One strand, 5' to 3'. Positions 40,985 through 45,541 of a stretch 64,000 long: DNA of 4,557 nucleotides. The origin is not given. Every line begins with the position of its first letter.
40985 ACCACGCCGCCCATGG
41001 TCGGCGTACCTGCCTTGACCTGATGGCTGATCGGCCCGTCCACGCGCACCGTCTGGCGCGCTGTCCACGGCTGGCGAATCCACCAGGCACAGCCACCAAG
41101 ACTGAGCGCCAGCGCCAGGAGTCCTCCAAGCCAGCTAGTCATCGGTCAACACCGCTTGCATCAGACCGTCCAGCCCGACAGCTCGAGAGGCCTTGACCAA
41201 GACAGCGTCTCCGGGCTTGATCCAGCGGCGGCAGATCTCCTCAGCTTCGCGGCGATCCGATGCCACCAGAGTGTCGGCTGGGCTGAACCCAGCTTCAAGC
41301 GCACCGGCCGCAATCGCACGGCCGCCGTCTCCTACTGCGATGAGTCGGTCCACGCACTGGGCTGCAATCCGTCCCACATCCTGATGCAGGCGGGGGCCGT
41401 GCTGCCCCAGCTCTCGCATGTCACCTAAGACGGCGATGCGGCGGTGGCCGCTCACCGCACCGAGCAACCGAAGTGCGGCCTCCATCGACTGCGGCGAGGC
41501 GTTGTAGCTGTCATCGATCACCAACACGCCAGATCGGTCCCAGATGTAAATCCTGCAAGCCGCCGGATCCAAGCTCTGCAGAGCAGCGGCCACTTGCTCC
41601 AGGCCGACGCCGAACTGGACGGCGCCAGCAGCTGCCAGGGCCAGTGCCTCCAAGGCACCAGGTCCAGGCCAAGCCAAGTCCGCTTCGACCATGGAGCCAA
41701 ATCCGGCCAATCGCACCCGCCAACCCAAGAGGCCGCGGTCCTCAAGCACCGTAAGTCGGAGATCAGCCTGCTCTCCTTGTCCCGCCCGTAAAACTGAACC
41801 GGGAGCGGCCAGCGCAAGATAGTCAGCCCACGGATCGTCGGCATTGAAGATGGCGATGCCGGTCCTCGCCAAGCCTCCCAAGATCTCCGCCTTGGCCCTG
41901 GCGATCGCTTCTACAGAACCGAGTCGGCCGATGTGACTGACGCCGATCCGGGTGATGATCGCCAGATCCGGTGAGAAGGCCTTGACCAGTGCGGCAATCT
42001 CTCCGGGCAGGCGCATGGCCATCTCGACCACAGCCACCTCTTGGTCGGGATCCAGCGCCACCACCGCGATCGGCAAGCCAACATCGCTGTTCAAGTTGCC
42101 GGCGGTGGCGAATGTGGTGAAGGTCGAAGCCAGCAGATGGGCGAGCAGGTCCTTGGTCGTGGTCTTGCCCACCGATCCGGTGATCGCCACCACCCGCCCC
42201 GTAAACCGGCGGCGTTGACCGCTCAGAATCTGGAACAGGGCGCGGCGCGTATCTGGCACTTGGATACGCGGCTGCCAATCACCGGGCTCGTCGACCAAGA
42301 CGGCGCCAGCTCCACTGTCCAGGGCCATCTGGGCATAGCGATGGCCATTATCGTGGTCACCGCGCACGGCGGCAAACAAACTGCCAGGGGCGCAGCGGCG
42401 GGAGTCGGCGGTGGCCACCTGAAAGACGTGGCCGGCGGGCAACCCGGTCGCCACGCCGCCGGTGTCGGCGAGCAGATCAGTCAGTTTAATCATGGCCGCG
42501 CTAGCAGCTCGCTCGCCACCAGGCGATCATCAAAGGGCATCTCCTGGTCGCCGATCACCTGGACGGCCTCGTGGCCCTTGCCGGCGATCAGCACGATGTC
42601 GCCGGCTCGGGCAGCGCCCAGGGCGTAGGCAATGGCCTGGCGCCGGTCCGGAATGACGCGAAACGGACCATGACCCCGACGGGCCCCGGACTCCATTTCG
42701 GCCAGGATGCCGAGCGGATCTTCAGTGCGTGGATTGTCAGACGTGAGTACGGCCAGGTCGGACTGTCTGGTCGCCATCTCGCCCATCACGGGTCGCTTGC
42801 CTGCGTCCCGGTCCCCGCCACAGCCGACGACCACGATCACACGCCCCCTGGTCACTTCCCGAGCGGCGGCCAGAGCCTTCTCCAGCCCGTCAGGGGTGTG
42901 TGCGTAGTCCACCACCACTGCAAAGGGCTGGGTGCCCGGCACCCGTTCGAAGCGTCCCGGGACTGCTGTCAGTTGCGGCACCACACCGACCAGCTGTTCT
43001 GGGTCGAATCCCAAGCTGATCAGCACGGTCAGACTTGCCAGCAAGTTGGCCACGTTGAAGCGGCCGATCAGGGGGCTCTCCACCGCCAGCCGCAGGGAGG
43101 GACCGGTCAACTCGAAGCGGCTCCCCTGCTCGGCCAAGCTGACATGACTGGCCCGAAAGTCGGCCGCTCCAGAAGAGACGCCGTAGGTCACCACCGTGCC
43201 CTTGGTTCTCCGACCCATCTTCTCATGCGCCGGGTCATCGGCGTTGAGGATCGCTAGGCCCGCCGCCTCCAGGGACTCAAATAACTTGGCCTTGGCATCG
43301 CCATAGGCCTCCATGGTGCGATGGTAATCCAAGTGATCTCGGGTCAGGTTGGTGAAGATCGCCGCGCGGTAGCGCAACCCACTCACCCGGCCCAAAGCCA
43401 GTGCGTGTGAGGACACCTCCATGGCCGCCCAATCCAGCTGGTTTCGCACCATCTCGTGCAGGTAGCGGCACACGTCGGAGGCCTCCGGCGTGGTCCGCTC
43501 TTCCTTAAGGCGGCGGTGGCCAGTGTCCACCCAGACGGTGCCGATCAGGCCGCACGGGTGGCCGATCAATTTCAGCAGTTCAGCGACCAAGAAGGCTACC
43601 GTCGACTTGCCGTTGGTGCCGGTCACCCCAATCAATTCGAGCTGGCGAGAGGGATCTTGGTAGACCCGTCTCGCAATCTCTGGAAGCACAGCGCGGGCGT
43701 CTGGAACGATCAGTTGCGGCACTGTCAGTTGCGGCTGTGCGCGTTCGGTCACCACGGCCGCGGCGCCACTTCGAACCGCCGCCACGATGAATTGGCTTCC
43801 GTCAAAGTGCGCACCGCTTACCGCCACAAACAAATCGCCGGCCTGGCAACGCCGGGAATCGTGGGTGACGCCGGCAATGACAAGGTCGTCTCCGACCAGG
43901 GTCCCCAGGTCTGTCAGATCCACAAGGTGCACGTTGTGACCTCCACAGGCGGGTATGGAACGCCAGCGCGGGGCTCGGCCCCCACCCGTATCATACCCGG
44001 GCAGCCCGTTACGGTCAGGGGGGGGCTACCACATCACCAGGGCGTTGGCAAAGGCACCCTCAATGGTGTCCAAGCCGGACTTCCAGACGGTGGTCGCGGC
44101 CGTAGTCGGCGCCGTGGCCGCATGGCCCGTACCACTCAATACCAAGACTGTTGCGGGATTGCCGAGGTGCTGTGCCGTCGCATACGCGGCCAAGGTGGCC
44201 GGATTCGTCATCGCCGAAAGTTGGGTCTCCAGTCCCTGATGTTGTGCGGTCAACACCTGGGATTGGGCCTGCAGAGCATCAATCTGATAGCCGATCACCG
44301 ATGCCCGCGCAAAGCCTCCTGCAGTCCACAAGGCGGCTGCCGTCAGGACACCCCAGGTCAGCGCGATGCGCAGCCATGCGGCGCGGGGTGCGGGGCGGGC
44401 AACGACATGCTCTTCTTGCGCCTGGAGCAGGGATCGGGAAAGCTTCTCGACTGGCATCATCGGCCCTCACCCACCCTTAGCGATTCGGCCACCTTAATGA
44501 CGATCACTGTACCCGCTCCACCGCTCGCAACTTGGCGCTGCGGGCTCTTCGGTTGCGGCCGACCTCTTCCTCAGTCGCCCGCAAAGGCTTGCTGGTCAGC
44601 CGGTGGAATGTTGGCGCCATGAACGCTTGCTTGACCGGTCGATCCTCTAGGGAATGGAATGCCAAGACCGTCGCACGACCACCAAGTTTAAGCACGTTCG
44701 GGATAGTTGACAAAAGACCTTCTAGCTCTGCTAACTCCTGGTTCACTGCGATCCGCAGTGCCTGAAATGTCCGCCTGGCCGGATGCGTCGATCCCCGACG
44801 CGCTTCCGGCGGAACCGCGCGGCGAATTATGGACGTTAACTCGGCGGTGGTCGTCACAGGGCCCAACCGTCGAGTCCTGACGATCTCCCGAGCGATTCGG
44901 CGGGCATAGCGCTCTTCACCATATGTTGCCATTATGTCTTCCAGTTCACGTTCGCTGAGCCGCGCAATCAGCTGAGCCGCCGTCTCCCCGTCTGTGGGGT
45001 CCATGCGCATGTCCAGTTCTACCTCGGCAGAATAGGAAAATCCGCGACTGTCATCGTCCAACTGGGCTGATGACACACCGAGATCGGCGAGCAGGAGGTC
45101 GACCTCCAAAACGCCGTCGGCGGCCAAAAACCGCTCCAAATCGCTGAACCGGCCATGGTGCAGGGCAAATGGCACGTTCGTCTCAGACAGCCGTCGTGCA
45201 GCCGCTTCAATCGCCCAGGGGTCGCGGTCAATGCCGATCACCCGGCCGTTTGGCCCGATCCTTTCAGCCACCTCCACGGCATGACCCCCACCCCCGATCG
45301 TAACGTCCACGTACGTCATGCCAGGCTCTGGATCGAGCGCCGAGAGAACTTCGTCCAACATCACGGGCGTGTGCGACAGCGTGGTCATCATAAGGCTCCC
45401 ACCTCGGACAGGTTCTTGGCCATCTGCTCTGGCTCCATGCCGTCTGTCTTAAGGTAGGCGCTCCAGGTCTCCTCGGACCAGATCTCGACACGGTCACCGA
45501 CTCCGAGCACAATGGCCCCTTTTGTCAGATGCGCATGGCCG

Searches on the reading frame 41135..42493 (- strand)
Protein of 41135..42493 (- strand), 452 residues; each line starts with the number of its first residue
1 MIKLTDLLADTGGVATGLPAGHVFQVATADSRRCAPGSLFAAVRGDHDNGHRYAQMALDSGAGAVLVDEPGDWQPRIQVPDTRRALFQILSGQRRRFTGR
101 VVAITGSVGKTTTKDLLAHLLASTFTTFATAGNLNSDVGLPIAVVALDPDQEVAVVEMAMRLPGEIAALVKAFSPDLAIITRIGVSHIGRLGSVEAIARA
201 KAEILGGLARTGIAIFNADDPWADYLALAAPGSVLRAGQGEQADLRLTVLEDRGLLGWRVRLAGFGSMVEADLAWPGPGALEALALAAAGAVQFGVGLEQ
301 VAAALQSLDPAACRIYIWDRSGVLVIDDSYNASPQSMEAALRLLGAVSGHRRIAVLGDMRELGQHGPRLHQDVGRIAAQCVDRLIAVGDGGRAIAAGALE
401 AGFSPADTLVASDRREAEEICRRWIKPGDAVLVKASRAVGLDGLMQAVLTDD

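Call 56: search_protein_families(library=pfam, proteins=[window:41135-42493:-], max_evalue=0.001)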
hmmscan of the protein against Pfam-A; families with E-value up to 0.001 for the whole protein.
window:41135-42493:- (452 aa): 3 families
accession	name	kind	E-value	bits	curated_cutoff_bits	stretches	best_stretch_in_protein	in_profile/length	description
PF08245.18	Mur_ligase_M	-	6.1e-31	108.4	24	1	104-246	1-155/200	Mur ligase middle domain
PF02875.26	Mur_ligase_C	-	4.1e-21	76.6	28.4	1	320-437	9-127/127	Mur ligase, glutamate ligase domain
PF01225.30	Mur_ligase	-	4.8e-05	24.1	21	1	28-74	6-57/95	Mur ligase family, catalytic domain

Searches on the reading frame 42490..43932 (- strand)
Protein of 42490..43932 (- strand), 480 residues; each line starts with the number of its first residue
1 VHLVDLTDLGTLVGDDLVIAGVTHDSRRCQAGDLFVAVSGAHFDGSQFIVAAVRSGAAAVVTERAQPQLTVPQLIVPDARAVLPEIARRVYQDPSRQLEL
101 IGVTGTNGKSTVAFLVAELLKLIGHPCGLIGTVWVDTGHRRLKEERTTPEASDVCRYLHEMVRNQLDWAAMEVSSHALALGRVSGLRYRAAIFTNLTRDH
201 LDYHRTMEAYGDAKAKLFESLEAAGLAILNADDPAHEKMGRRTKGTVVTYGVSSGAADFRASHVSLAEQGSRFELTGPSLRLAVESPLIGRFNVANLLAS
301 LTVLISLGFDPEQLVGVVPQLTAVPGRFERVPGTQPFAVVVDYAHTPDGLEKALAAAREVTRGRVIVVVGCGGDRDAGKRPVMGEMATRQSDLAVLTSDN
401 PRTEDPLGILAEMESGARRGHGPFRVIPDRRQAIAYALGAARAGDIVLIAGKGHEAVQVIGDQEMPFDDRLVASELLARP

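Call 56: search_protein_families(library=pfam, proteins=[window:42490-43932:-], max_evalue=0.001)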
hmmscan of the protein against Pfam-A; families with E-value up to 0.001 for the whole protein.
window:42490-43932:- (480 aa): 3 families
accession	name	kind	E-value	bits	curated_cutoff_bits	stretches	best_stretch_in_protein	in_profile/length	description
PF08245.18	Mur_ligase_M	-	8.9e-55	186.2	24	1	103-303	1-199/200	Mur ligase middle domain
PF02875.26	Mur_ligase_C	-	1.6e-34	119.9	28.4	1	326-453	1-127/127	Mur ligase, glutamate ligase domain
PF01225.30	Mur_ligase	-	7.5e-12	45.9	21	1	19-91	2-95/95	Mur ligase family, catalytic domain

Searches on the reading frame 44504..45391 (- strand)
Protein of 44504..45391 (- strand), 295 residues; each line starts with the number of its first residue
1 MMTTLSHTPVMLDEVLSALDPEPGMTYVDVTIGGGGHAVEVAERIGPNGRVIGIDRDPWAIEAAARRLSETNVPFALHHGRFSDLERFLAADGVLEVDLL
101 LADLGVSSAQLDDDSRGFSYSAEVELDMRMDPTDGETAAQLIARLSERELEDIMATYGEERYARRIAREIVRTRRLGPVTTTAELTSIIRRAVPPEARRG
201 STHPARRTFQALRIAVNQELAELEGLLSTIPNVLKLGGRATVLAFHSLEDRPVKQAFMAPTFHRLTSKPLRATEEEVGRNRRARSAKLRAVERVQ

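Call 56: search_protein_families(library=pfam, proteins=[window:44504-45391:-], max_evalue=0.001)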
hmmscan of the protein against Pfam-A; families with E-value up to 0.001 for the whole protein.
window:44504-45391:- (295 aa): 5 families
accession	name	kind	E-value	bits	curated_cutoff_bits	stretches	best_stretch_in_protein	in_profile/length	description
PF01795.25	Methyltransf_5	-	3.3e-96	322.8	27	1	5-293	2-308/309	MraW methylase family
PF13847.12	Methyltransf_31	-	4e-08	33.5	27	1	22-92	2-72/145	Methyltransferase domain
PF13649.12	Methyltransf_25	-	1.3e-06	29.4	27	1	29-86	3-59/97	Methyltransferase domain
PF01209.24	Ubie_methyltran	-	0.00014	21.8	20.1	0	20-71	44-95/233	ubiE/COQ5 methyltransferase family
PF01135.25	PCMT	-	0.00026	21.2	20.3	1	8-72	58-122/210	Protein-L-isoaspartate(D-aspartate) O-methyltransferase (PCMT)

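Call 71: list_cluster_members(proteins=[window:44504-45391:-, window:42490-43932:-, window:52703-53587:-, window:54523-55059:-])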
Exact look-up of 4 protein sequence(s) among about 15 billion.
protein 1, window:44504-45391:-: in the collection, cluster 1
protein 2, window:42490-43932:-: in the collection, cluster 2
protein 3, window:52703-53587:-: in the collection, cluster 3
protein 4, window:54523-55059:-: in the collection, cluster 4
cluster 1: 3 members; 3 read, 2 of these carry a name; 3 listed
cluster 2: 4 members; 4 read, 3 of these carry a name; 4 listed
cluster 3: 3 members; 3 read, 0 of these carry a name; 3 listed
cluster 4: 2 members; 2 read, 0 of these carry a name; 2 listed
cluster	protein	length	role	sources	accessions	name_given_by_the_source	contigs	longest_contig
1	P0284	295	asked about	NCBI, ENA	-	-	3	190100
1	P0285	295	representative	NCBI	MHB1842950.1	MAG: 16S rRNA (cytosine(1402)-N(4))-methyltransferase RsmH [Sulfobacillus sp.]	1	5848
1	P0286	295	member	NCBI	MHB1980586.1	MAG: 16S rRNA (cytosine(1402)-N(4))-methyltransferase RsmH [Sulfobacillus sp.]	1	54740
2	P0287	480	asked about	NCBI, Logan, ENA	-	-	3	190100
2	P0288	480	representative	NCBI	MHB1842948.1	MAG: UDP-N-acetylmuramoyl-L-alanyl-D-glutamate--2,6-diaminopimelate ligase [Sulfobacillus ...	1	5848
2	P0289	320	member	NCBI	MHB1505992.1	MAG: UDP-N-acetylmuramoyl-L-alanyl-D-glutamate--2,6-diaminopimelate ligase, partial ...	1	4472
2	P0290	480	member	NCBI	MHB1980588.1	MAG: UDP-N-acetylmuramoyl-L-alanyl-D-glutamate--2,6-diaminopimelate ligase [Sulfobacillus ...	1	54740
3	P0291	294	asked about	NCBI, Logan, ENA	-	-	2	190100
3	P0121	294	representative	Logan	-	-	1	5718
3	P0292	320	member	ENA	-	-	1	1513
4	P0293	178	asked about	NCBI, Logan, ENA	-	-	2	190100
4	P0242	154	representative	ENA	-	-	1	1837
